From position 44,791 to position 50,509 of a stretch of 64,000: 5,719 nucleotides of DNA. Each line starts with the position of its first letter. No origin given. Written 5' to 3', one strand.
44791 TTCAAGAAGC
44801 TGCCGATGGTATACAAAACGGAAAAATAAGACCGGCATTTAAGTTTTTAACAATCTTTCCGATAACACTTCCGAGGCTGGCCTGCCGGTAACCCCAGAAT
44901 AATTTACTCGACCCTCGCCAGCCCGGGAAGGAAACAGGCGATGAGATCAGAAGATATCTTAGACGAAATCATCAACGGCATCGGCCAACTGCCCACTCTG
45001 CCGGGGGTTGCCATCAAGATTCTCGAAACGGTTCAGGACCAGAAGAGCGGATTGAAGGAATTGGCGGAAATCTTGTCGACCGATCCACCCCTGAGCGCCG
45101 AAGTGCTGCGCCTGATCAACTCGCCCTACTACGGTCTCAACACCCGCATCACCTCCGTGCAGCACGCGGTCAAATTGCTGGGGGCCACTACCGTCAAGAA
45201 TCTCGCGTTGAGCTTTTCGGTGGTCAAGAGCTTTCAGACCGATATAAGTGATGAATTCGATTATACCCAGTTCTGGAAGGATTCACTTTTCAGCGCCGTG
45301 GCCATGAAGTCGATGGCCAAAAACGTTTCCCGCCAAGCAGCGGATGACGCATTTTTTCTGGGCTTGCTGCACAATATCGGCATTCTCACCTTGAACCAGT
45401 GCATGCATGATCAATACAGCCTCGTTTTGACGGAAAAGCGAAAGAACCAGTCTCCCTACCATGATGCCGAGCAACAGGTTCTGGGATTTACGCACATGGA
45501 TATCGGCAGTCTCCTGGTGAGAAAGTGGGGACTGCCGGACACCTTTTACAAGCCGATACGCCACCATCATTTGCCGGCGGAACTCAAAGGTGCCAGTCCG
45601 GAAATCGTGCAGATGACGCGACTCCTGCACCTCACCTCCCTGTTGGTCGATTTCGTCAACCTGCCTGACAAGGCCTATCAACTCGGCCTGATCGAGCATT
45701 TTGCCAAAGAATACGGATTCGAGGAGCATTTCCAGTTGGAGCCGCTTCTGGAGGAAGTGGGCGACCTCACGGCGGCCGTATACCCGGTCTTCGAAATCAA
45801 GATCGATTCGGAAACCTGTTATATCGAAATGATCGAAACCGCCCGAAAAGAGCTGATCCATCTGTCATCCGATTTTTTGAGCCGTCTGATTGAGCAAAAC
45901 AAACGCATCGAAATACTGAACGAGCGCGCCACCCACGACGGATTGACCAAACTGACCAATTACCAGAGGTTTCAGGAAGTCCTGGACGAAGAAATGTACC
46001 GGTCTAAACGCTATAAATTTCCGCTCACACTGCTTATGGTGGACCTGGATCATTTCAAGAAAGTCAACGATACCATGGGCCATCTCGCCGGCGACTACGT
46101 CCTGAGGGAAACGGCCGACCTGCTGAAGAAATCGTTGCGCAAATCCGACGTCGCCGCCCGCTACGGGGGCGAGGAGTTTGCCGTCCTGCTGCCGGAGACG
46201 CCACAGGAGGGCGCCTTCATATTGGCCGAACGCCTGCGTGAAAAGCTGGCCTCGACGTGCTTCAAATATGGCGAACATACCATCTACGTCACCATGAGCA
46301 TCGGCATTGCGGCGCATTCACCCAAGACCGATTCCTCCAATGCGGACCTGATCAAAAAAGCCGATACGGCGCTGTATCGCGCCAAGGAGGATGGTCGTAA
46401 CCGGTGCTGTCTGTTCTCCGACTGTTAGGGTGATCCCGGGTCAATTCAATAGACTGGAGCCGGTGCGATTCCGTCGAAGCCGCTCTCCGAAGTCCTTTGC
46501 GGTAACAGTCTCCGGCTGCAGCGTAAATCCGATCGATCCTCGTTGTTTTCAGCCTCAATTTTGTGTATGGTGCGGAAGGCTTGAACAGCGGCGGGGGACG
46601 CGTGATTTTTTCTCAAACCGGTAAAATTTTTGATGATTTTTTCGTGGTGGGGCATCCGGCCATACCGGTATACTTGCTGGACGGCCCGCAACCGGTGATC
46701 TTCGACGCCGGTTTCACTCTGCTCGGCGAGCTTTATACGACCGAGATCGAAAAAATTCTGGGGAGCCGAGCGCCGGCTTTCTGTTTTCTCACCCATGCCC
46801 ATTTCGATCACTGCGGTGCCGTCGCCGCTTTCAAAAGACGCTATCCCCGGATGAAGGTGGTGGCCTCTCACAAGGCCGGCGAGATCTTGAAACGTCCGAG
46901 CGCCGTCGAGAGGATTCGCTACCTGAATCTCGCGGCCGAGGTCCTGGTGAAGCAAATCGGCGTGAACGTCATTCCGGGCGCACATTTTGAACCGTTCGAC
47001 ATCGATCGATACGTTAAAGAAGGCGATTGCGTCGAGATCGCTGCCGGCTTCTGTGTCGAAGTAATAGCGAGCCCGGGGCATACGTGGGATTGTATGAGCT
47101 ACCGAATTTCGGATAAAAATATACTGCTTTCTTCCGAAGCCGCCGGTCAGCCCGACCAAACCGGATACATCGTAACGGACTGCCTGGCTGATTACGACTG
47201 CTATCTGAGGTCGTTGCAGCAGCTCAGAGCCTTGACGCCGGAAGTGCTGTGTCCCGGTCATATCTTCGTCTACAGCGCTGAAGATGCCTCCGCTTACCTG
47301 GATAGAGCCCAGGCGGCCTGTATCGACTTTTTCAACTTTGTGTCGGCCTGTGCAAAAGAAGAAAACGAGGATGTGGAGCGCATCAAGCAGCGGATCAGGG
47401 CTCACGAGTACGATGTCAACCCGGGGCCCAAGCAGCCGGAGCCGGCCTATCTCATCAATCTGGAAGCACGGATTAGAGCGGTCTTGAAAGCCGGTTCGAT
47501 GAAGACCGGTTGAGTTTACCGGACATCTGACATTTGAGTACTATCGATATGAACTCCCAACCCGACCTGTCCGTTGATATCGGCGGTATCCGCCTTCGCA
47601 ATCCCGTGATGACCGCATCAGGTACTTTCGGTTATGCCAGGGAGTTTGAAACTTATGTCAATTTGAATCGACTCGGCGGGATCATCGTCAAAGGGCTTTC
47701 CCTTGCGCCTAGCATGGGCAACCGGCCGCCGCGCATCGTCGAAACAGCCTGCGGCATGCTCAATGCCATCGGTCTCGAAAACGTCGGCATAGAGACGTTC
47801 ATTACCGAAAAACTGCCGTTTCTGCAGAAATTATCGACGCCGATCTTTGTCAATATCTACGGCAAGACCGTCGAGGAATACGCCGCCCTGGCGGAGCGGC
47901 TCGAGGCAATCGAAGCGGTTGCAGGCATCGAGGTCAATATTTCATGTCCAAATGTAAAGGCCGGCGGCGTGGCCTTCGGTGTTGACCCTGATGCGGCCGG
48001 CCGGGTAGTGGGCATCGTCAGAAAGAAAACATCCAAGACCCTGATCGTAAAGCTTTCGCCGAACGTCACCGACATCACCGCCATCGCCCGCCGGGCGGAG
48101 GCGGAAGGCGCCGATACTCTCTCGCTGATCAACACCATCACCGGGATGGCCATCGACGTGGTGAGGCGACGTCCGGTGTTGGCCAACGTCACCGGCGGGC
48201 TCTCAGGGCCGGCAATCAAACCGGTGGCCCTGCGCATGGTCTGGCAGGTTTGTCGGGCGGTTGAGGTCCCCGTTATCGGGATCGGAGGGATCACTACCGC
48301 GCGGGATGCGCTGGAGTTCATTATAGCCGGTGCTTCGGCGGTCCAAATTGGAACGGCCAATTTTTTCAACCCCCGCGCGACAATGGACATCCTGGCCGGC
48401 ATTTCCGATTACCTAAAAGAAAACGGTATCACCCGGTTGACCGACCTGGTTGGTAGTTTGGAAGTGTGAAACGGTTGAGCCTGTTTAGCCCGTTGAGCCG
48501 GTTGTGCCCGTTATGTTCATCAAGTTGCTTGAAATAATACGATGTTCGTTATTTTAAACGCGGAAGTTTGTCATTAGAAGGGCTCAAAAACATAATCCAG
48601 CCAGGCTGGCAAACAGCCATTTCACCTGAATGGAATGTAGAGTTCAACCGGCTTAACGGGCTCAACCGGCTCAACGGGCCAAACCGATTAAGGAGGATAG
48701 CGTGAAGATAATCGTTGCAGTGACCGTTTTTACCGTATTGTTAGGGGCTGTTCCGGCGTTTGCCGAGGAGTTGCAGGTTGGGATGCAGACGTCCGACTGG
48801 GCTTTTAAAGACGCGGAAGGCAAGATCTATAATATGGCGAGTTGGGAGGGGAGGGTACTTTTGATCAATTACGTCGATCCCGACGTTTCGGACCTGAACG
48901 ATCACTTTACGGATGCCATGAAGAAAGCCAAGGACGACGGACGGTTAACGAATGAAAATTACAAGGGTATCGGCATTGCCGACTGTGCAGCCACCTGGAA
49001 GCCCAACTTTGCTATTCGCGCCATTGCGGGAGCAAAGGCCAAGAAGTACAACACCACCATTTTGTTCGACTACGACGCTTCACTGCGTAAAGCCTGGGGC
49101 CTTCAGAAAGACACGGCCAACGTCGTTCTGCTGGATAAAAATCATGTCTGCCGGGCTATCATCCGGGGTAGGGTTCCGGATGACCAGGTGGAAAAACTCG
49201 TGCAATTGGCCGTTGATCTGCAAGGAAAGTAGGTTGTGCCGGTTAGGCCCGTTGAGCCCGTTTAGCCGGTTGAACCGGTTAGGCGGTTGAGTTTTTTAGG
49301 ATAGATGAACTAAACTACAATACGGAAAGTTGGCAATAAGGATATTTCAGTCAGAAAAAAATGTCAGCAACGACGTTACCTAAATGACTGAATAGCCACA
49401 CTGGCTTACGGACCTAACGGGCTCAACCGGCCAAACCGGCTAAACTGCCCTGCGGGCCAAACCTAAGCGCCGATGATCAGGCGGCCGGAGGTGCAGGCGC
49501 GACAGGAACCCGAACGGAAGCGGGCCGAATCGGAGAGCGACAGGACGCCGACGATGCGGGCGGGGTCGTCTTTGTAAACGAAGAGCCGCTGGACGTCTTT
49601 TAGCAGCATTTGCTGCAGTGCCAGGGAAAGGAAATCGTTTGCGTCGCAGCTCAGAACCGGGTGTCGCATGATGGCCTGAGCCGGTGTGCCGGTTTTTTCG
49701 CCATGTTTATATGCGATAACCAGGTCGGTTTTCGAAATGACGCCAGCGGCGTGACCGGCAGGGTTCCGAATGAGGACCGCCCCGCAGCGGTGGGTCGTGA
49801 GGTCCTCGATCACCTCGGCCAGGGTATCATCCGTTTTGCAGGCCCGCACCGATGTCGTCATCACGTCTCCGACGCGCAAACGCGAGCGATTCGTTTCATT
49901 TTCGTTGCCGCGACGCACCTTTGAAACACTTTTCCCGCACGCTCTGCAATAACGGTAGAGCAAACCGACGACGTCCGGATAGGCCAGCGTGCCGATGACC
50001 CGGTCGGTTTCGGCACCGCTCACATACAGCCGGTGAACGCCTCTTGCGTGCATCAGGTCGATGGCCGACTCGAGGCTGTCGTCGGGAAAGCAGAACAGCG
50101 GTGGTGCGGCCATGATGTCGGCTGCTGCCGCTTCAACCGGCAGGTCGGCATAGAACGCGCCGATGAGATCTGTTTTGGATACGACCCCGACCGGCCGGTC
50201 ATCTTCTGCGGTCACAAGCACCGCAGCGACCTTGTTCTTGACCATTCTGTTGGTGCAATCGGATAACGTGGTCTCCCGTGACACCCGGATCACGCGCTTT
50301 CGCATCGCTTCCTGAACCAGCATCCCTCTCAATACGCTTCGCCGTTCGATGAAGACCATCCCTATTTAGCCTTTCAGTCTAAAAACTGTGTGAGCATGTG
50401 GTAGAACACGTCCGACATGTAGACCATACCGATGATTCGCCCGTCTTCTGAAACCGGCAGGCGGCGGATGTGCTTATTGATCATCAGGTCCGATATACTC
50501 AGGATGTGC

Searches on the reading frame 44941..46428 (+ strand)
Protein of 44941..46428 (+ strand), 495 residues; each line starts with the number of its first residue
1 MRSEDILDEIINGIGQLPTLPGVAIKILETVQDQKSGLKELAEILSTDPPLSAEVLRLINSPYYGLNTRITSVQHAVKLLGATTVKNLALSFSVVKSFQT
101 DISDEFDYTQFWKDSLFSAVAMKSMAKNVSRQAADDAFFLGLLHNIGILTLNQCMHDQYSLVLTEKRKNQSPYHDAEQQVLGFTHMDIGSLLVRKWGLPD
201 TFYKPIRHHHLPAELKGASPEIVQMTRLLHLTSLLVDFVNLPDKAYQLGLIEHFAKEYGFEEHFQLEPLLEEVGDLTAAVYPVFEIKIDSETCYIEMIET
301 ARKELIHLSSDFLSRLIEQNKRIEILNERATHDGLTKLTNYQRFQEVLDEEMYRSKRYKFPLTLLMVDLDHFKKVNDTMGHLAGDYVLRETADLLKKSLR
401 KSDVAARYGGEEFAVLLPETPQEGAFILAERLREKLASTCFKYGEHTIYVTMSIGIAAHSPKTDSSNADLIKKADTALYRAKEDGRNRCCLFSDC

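Call 40: search_protein_families(library=pfam, proteins=[window:44941-46428:+], max_evalue=0.001)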
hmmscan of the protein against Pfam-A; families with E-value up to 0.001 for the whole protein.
window:44941-46428:+ (495 aa): 2 families
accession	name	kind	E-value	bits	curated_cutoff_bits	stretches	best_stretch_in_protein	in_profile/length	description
PF08668.18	HDOD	-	2.1e-61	207.3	22.9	1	17-211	1-195/196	HDOD domain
PF00990.26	GGDEF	-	2.9e-49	167.4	23.8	1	330-488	1-161/161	Diguanylate cyclase, GGDEF domain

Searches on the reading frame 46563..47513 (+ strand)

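Call 65: search_protein_families(library=pfam, proteins=[window:46563-47513:+], max_evalue=0.00001)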
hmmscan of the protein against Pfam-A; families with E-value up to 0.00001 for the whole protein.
window:46563-47513:+ (316 aa): 2 families
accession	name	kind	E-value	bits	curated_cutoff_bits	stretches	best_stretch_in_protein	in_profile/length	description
PF00753.33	Lactamase_B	-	5.1e-13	49.9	22.7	1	75-233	48-196/196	Metallo-beta-lactamase superfamily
PF12706.13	Lactamase_B_2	-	2.5e-06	27.7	27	1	45-148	3-117/200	Beta-lactamase superfamily domain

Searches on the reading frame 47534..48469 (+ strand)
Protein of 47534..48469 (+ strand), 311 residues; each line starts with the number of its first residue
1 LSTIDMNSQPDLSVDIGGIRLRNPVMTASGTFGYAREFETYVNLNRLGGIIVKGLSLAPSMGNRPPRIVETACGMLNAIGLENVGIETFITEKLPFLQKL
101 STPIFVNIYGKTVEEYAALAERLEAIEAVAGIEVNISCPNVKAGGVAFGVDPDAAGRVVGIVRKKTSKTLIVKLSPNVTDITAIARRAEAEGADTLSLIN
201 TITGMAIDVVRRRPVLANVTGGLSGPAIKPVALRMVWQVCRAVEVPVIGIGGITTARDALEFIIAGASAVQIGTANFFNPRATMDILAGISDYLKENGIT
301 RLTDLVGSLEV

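Call 65: search_protein_families(library=pfam, proteins=[window:47534-48469:+], max_evalue=0.00001)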
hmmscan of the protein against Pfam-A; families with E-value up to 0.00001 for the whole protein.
window:47534-48469:+ (311 aa): 3 families
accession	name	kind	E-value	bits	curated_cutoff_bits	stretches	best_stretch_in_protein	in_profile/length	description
PF01180.27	DHO_dh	-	6.6e-80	268.8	27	1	12-293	2-290/291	Dihydroorotate dehydrogenase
PF01207.24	Dus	-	3.2e-09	36.8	20.4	1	98-281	51-222/311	Dihydrouridine synthase (Dus)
PF03060.21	NMO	-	7.8e-08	32.5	28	1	102-275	77-224/331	Nitronate monooxygenase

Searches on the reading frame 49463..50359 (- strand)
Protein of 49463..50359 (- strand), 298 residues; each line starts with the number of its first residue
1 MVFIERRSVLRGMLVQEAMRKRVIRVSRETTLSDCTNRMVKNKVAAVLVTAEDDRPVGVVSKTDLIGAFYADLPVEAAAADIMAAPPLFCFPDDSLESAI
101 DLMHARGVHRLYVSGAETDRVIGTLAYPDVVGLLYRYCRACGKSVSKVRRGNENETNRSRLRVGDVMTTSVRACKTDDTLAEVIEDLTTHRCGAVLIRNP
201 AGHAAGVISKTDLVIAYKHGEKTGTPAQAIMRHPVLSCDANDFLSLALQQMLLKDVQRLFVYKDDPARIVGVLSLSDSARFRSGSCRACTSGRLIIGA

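Call 65: search_protein_families(library=pfam, proteins=[window:49463-50359:-], max_evalue=0.00001)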
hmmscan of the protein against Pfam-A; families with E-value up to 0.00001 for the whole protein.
window:49463-50359:- (298 aa): 1 family
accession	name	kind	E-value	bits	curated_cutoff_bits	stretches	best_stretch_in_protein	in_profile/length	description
PF00571.33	CBS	-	4.9e-39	132.9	24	4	15-69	1-55/57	CBS domain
